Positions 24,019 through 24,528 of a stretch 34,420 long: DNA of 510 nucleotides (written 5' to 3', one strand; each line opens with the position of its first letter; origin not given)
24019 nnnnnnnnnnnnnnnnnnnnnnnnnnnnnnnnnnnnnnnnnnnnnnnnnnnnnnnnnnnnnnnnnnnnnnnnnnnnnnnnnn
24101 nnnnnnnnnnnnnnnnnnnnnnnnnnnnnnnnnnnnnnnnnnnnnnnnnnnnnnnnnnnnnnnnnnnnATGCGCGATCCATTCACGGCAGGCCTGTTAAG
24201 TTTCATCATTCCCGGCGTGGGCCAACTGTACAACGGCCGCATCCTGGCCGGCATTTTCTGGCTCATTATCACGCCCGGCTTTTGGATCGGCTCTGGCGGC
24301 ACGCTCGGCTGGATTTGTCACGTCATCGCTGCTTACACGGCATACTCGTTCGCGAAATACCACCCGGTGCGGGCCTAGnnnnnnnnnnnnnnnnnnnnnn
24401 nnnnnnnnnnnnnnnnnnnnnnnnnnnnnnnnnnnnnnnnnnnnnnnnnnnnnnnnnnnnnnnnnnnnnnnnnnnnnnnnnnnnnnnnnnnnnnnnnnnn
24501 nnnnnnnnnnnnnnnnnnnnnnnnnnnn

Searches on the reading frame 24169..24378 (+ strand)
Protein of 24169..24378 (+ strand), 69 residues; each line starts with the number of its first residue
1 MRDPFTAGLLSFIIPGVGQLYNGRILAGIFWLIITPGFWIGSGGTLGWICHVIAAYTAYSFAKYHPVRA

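Call 3: search_protein_families(library=pfam, proteins=[window:24169-24378:+], max_evalue=1)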
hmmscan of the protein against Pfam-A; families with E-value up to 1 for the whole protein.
window:24169-24378:+ (69 aa): 3 families
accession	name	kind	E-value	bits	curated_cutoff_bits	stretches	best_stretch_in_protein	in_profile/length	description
PF18935.5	DUF5683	-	0.00011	22.7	26.7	1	3-51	4-45/151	Family of unknown function (DUF5683)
PF05154.21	TM2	-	0.011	16.4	27.9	1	4-42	5-46/51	TM2 domain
PF20382.3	DUF6677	-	0.033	15.2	24.3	1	7-42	2-38/116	Family of unknown function (DUF6677)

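Call 4: search_protein_families(library=ncbifam, proteins=[window:24169-24378:+], max_evalue=1)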
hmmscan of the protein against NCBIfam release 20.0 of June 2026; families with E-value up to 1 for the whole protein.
window:24169-24378:+ (69 aa): 0 families
